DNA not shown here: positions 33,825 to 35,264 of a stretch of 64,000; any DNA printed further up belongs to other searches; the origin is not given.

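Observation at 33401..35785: Translationally coupled four-gene module that looks like an orphan T7SS-type membrane toxin / immunity cassette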

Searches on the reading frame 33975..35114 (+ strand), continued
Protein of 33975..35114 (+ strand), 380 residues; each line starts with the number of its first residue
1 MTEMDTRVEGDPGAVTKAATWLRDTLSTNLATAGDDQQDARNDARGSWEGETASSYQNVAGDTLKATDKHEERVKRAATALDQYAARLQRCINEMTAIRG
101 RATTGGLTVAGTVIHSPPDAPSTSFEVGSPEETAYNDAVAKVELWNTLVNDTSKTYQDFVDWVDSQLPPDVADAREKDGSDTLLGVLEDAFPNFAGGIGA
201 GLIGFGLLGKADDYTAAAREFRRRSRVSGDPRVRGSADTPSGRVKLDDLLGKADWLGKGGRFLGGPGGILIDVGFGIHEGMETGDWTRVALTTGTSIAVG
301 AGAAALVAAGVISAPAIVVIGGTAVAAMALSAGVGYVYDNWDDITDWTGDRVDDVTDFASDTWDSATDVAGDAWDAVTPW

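Call 32: search_solved_structures(query=A2, max_evalue=10, show_alignments=4)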
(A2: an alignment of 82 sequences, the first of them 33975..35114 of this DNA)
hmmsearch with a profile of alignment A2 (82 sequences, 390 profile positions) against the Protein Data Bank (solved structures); distinct sequences matched with E-value up to 10: 45.
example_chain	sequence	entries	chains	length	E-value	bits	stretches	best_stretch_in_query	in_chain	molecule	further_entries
6thk_A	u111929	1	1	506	9.1e-06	28.8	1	173-347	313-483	Pyocin S5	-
1col_A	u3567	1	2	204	2.8e-05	27.2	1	188-349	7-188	COLICIN A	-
3few_X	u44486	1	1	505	0.00011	25.3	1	186-347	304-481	Colicin S4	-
2vs0_A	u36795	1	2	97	0.0028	20.6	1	27-94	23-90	VIRULENCE FACTOR ESXA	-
2vrz_A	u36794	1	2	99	0.003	20.5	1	27-94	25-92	VIRULENCE FACTOR ESXA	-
8iom_A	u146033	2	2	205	0.012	18.5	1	189-356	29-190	Colicin 1B | Colicin Ib protein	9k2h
9uvz_A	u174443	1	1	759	0.023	17.6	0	135-238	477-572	Lysophosphatidic acid receptor 2,ARK1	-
9uvy_A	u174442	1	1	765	0.025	17.5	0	135-238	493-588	Vasopressin V2 receptor,ARK1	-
2i88_A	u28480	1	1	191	0.027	17.4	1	199-347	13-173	Colicin-E1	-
3qwe_A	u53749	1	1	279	0.037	16.9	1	117-218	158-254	GEM-interacting protein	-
21ty_A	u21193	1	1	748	0.041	16.8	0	135-238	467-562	Free fatty acid receptor 2,human free fatty acid receptor 2 (FFA2) fused with de novo desi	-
4uos_A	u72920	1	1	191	0.043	16.7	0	156-224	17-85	DESIGNED HELICAL BUNDLE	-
12fa_A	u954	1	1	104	0.058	16.3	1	23-88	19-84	ESAT-6-like protein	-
8e0m_A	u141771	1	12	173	0.067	16.1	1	157-265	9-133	BGL15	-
9y6s_8B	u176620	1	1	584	0.072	16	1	24-91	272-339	Dynein regulatory complex subunit 2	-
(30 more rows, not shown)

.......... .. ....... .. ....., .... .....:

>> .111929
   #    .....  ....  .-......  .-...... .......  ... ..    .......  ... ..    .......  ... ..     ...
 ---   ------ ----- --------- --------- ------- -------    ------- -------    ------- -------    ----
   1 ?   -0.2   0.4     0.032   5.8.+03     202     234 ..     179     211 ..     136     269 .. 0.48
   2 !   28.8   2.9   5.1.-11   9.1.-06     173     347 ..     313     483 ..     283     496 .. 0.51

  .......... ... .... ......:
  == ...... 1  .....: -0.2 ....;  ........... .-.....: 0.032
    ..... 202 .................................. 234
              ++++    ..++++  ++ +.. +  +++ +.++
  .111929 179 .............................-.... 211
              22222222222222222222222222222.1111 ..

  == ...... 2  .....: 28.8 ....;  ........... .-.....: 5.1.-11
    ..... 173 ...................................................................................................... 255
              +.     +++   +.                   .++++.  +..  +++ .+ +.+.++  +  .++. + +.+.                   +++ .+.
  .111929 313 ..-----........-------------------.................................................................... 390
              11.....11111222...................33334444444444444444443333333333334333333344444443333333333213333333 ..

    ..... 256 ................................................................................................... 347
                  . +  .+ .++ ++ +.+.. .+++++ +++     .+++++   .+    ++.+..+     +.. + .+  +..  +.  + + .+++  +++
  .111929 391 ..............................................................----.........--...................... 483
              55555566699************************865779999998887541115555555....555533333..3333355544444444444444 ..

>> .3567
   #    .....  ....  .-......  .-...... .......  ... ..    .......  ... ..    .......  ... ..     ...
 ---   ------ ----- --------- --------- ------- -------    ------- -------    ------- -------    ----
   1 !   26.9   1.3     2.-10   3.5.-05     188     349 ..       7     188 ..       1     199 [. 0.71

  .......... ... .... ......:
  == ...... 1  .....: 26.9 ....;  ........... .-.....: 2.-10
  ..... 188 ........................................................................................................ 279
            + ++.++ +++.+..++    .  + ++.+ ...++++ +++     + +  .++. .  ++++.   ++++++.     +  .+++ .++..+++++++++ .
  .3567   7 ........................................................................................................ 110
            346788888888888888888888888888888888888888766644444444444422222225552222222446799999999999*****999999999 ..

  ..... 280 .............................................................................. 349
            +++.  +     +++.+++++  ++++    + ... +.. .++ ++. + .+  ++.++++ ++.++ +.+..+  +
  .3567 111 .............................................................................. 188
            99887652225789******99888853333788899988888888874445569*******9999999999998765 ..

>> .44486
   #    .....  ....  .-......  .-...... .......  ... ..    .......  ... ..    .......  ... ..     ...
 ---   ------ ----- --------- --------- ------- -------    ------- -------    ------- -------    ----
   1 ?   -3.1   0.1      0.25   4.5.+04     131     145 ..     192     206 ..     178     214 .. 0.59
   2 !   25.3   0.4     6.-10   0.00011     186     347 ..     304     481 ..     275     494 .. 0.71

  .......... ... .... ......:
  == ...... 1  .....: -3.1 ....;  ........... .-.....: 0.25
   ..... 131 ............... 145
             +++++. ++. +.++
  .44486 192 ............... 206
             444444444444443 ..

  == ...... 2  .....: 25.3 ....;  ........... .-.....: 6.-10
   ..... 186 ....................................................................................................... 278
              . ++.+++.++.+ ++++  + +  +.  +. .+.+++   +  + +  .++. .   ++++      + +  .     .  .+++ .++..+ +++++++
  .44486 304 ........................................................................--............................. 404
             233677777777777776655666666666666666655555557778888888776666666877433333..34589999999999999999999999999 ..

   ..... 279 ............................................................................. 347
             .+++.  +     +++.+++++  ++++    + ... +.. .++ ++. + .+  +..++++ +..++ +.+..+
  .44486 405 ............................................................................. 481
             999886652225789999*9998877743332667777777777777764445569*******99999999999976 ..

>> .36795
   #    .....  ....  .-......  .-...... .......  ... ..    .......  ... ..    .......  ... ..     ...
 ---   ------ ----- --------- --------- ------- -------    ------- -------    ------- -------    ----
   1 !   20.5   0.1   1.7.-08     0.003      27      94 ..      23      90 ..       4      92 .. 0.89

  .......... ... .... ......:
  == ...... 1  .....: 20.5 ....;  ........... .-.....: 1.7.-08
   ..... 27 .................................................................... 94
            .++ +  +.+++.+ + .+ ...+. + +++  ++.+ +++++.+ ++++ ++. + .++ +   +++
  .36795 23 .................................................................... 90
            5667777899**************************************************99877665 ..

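Call 64: predict_structure(alignment_id=A2)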
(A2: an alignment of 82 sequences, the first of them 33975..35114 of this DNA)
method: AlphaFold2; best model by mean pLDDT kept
length: 380 residues; sequences in the alignment: 82
mean_pLDDT: 76.2   pTM: 0.57
mean pLDDT of the five models: 76.2, 76.0, 73.7, 73.6, 72.7
residues with pLDDT >= 90: 188; 70-90: 56; 50-70: 56; < 50: 80
segments of 3 or more residues with pLDDT < 50: 293-338, 340-356, 358-360, 373-380
pLDDT, mean of each block of 10 residues (from residue 1): 95 95 94 93 89 87 91 95 98 98 98 97 96 97 98 98 95 81 70 55 72 92 94 93 94 84 67 59 60 40 32 33 33 40 43 47 49 42
secondary structure, 60 per line:
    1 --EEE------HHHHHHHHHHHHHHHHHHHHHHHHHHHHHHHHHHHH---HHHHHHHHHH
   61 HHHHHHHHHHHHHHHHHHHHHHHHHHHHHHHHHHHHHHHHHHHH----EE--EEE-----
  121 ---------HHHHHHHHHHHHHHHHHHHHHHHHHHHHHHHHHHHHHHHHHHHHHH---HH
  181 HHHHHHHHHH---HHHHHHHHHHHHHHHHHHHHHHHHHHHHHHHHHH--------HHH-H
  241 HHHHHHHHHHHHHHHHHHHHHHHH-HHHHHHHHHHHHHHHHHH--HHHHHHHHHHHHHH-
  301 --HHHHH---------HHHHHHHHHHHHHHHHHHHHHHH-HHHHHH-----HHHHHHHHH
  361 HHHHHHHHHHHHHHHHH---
elements in order: E3-5 H12-47 H51-104 E113-115 H130-175 H179-190 H194-227 H240-264 H266-283 H286-299 H303-307 H317-339 H341-346 H352-377

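Call 66: fold_search(model_id=the predicted structure, library=pdb)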
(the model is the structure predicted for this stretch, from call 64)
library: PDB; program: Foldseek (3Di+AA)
matches with E <= 10: 174; with E <= 0.001: 0
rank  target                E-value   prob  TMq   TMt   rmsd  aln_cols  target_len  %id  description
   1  6uuj_E                5.6e-01  0.92  0.22  0.46   8.0       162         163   14  Structure of PE5-PPE4-EspG3 complex from the type VII (ESX-3) secretion system, space group P212121 (released 2020-01-29)
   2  5xfs_B                7.7e-01  0.96  0.26  0.50   7.1       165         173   14  Crystal structure of PE8-PPE15 in complex with EspG5 from M. tuberculosis (released 2017-08-30)
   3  8snb_1E               7.7e-01  0.20  0.18  0.16  35.4       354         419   13  atomic model of sea urchin sperm doublet microtubule (48-nm periodicity) (released 2023-06-28)
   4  1i4t_B                8.9e-01  0.23  0.16  0.28  14.5       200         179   10  CRYSTAL STRUCTURE ANALYSIS OF RAC1-GMPPNP IN COMPLEX WITH ARFAPTIN (released 2001-05-16)
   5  6uuj_K                9.3e-01  0.84  0.22  0.45   8.1       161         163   12  Structure of PE5-PPE4-EspG3 complex from the type VII (ESX-3) secretion system, space group P212121 (released 2020-01-29)
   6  9s98_C                9.3e-01  0.21  0.15  0.24  23.3       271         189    9  CdvB2 filament - high twist, class A (released 2026-01-28)
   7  9s97_A                9.8e-01  0.21  0.14  0.22  21.2       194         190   10  CdvB2 filament - low twist (released 2026-01-28)
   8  6uuj_H                1.0e+00  0.69  0.21  0.42   8.5       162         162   12  Structure of PE5-PPE4-EspG3 complex from the type VII (ESX-3) secretion system, space group P212121 (released 2020-01-29)
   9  9g2k_B                1.1e+00  0.14  0.15  0.11  22.5       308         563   14  Cryo-EM structure of IrtAB in outward-occluded state in nanodisc in complex with ADP-vanadate (released 2024-12-18)
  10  4w4k_B                1.2e+00  0.87  0.24  0.49   9.2       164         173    9  Crystal structure of a PE25-PPE41 heterodimer from a type VII secretion system of M. tuberculosis (released 2014-10-01)
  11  9s97_B                1.2e+00  0.72  0.19  0.37  19.7       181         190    9  CdvB2 filament - low twist (released 2026-01-28)
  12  6uuj_B                1.2e+00  0.77  0.22  0.46   8.0       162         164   14  Structure of PE5-PPE4-EspG3 complex from the type VII (ESX-3) secretion system, space group P212121 (released 2020-01-29)
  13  6vj5_B                1.4e+00  0.80  0.24  0.47   9.5       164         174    9  Structure of PE25-PPE41(A124L) in complex with EspG5 chaperone from the type VII (ESX-5) secretion system (released 2021-01-27)
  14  2rai_B                1.4e+00  0.23  0.15  0.16  15.0       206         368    8  The PX-BAR membrane remodeling unit of Sorting Nexin 9 (released 2007-12-11)
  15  2g38_B                1.6e+00  0.85  0.26  0.49   6.2       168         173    8  A PE/PPE Protein Complex from Mycobacterium tuberculosis (released 2006-03-14)
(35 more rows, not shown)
